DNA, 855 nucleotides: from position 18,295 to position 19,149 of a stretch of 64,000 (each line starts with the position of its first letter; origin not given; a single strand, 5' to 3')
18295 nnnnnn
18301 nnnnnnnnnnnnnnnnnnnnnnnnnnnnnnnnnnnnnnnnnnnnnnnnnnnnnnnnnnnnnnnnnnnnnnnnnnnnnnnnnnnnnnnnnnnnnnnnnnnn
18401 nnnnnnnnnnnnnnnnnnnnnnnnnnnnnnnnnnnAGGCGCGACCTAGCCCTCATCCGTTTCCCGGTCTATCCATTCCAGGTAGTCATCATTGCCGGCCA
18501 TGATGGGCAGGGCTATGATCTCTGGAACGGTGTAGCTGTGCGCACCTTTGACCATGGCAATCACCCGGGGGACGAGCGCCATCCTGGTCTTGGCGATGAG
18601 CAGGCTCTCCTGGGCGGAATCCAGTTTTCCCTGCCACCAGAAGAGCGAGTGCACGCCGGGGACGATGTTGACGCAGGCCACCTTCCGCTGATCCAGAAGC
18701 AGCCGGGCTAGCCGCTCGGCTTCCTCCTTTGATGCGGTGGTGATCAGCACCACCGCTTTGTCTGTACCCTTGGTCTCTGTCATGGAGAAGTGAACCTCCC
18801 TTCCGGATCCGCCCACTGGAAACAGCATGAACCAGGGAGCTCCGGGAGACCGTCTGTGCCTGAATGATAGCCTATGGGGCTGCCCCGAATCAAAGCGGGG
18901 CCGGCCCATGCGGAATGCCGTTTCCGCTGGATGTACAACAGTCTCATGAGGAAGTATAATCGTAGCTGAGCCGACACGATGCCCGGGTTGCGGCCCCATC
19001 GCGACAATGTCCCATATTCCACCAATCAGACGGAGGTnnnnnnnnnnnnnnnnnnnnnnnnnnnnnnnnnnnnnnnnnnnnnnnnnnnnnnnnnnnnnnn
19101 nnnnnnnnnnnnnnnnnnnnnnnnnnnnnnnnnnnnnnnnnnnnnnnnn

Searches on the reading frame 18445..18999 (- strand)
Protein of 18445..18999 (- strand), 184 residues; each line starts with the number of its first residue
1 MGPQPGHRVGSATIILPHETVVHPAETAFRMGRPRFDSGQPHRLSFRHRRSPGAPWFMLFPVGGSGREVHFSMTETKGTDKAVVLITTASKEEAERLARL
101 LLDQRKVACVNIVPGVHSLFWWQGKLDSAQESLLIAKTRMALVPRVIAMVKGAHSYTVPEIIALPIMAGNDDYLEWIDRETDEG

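Call 77: search_protein_families(library=pfam, proteins=[window:18445-18999:-], max_evalue=0.01)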
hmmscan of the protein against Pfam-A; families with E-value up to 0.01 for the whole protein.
window:18445-18999:- (184 aa): 1 family
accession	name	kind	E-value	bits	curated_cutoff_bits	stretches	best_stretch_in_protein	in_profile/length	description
PF03091.20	CutA1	-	3.2e-34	117.1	22.4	1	83-179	2-98/99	CutA1 divalent ion tolerance protein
